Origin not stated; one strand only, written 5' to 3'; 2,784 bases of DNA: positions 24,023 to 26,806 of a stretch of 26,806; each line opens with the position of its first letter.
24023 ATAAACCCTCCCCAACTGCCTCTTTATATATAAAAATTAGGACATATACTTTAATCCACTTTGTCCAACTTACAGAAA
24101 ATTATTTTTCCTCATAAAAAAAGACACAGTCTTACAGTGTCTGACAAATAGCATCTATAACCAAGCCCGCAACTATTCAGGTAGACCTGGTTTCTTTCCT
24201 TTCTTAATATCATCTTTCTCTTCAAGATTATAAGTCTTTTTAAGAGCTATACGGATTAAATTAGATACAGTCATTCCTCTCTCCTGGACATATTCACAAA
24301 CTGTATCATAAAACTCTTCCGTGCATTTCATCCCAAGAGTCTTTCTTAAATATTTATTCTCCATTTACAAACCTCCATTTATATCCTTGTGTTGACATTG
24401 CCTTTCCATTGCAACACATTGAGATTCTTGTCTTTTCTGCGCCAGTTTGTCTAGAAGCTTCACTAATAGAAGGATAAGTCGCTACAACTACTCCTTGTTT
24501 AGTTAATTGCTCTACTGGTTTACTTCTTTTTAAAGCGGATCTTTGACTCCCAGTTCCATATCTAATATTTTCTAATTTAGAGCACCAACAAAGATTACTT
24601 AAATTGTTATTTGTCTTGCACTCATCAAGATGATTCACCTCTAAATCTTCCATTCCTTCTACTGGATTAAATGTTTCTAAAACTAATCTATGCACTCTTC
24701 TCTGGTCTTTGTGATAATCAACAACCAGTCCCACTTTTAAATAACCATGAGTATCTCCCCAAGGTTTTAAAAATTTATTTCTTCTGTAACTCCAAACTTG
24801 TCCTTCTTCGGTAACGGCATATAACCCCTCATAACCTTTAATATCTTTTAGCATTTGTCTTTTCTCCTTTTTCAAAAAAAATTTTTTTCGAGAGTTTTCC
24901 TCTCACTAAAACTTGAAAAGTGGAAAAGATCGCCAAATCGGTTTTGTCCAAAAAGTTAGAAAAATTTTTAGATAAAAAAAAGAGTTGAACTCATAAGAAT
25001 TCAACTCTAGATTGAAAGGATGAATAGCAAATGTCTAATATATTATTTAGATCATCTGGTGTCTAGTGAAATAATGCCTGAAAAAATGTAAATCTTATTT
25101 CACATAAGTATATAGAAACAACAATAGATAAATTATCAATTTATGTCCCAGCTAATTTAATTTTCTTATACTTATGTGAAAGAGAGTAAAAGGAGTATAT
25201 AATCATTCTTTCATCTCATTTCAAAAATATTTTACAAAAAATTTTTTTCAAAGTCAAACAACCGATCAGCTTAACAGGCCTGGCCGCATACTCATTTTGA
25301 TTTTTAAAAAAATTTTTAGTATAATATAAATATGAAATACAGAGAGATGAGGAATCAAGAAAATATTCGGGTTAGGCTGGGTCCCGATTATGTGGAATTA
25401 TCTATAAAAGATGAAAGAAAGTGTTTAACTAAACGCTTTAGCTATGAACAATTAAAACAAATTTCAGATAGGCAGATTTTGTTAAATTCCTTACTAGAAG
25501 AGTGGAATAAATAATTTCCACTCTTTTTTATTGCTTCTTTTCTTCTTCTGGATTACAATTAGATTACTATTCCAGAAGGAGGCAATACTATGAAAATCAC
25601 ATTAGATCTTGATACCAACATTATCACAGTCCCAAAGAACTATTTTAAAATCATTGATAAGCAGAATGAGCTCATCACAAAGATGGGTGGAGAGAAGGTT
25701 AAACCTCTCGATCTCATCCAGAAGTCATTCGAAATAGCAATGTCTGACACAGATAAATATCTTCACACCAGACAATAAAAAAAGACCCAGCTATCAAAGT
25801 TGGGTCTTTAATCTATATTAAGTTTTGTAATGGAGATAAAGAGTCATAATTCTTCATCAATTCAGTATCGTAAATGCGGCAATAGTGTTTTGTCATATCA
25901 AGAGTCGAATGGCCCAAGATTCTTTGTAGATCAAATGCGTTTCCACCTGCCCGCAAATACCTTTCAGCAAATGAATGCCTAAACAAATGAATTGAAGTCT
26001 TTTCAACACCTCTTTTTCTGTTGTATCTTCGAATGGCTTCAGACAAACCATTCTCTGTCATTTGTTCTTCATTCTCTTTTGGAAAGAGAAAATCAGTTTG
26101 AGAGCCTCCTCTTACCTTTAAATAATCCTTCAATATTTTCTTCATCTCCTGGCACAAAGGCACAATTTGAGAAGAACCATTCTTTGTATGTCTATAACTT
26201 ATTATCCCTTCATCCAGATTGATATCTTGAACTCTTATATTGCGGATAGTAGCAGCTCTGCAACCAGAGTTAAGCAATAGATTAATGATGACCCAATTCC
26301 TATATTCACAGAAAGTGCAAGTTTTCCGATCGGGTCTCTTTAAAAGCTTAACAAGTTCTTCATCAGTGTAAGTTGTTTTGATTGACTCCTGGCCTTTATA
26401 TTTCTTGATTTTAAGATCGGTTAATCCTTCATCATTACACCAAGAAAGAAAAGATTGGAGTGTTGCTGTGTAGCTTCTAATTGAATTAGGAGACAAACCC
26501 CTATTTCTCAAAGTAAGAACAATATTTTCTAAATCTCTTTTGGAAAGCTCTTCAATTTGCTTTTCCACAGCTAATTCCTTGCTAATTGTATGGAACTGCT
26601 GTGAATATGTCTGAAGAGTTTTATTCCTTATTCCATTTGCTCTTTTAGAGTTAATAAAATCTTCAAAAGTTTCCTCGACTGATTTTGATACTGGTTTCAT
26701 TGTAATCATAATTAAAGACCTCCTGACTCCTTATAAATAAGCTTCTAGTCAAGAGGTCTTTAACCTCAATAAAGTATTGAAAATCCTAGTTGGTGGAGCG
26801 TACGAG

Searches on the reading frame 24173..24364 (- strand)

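Call 12: search_protein_families(library=phrogs, max_evalue=0.001, proteins=[window:24173-24364:-])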
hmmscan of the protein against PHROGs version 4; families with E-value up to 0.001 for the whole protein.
window:24173-24364:- (63 aa): 1 family
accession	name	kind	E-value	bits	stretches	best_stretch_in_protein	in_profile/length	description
phrog_876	-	transcription regulation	5.5e-05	23.8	1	6-53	66-113/239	transcriptional repressor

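Call 36: search_protein_families(library=pfam, max_evalue=0.01, proteins=[window:24173-24364:-])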
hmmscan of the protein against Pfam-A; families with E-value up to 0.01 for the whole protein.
window:24173-24364:- (63 aa): 0 families

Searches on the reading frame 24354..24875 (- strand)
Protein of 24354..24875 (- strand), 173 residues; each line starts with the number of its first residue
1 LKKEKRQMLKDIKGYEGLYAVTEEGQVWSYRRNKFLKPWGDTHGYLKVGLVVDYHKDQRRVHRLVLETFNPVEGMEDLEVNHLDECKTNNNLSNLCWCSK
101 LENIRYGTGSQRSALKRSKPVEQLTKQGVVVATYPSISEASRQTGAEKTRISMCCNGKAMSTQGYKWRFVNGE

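Call 11: search_protein_families(library=phrogs, max_evalue=0.001, proteins=[window:24354-24875:-])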
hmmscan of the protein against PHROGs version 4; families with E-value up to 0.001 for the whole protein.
window:24354-24875:- (173 aa): 13 families
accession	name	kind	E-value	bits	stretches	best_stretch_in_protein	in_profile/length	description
phrog_59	-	DNA, RNA and nucleotide metabolism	2.3e-39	136.9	1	3-167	134-282/423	HNH endonuclease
phrog_959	-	DNA, RNA and nucleotide metabolism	5.1e-29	101.8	1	5-125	4-124/138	HNH endonuclease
phrog_1492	-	DNA, RNA and nucleotide metabolism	9.5e-21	75.4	1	10-105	48-157/414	HNH endonuclease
phrog_20162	-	DNA, RNA and nucleotide metabolism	1.7e-11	45.3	1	102-171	14-83/88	HNH endonuclease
phrog_99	-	DNA, RNA and nucleotide metabolism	7.4e-09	36.7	1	2-105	104-203/383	HNH endonuclease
phrog_37683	-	unknown function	8.9e-09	35.8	1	18-106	120-207/279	-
phrog_826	-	DNA, RNA and nucleotide metabolism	4.8e-06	27.3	1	42-130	94-181/281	HNH endonuclease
phrog_15471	-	DNA, RNA and nucleotide metabolism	1.5e-05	25.9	1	42-105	15-78/183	HNH endonuclease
phrog_21964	-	DNA, RNA and nucleotide metabolism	4.8e-05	24.1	1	41-114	146-219/244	HNH endonuclease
phrog_17657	-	DNA, RNA and nucleotide metabolism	8e-05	23.5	1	17-99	78-166/168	HNH endonuclease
phrog_3855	-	DNA, RNA and nucleotide metabolism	0.00018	22.9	1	127-168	14-55/115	HTH DNA binding protein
phrog_14913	-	DNA, RNA and nucleotide metabolism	0.00037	21.5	1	61-102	42-83/149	HNH endonuclease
phrog_4538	-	unknown function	0.00079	19.4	0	116-170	397-447/447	-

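Call 36: search_protein_families(library=pfam, max_evalue=0.01, proteins=[window:24354-24875:-])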
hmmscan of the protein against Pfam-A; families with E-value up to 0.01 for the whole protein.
window:24354-24875:- (173 aa): 3 families
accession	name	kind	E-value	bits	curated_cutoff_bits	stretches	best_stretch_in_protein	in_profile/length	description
PF13392.12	HNH_3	-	8.8e-09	35.3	24.8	1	59-103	1-44/46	HNH endonuclease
PF07463.16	NUMOD4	-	1e-06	29.3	23.4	1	10-50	4-48/49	NUMOD4 motif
PF22083.2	I-HmuI_NUMOD-like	-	8e-05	22.6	27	1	132-166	10-44/46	DNA endonuclease I-HmuI-like, NUMOD-like domain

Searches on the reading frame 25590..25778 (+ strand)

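Call 83: search_protein_families(library=pfam, max_evalue=0.05, proteins=[window:25590-25778:+])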
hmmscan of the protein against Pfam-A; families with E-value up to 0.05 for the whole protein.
window:25590-25778:+ (62 aa): 1 family
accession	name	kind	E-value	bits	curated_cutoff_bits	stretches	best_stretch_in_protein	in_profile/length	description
PF00407.25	Bet_v_1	-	0.046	14.1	22.4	1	3-44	4-45/151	Pathogenesis-related protein Bet v 1 family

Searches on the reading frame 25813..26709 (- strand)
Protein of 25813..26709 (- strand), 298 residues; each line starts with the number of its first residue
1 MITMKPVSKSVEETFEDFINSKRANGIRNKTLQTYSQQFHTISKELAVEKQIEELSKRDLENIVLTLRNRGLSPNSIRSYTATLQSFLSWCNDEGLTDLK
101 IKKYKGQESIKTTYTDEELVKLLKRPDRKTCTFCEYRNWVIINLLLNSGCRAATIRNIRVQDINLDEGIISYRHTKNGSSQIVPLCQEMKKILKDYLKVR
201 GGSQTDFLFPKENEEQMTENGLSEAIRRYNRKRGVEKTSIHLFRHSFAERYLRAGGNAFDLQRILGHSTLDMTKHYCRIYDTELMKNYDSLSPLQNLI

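Call 11: search_protein_families(library=phrogs, max_evalue=0.001, proteins=[window:25813-26709:-])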
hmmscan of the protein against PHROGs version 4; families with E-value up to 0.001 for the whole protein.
window:25813-26709:- (298 aa): 6 families
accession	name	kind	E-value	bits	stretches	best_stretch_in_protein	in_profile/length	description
phrog_1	-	integration and excision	7.3e-52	178.4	1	9-296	164-452/611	integrase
phrog_216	-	integration and excision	1.7e-33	117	1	75-291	13-236/301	integrase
phrog_7269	-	integration and excision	2.8e-08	34.6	1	235-286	26-76/89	integrase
phrog_7685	-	integration and excision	4.5e-08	33.9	1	175-279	124-223/240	integrase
phrog_36816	-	unknown function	5e-05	24.3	1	2-98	9-108/182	-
phrog_23271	-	unknown function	0.00042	21.2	1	240-285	11-55/67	-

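Call 36: search_protein_families(library=pfam, max_evalue=0.01, proteins=[window:25813-26709:-])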
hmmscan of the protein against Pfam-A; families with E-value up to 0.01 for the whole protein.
window:25813-26709:- (298 aa): 4 families
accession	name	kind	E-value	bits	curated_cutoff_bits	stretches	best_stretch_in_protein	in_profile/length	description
PF00589.27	Phage_integrase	-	3.5e-32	112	27.1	1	115-281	4-170/172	Phage integrase family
PF02899.23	Phage_int_SAM_1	-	2.2e-10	41.1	22.3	2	24-94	11-82/83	Phage integrase, N-terminal SAM-like domain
PF13495.12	Phage_int_SAM_4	-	7.7e-07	29.9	27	1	61-99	3-41/85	Phage integrase, N-terminal SAM-like domain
PF13102.12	Phage_int_SAM_5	-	0.00042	21.1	22.3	0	13-101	4-92/98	Phage integrase SAM-like domain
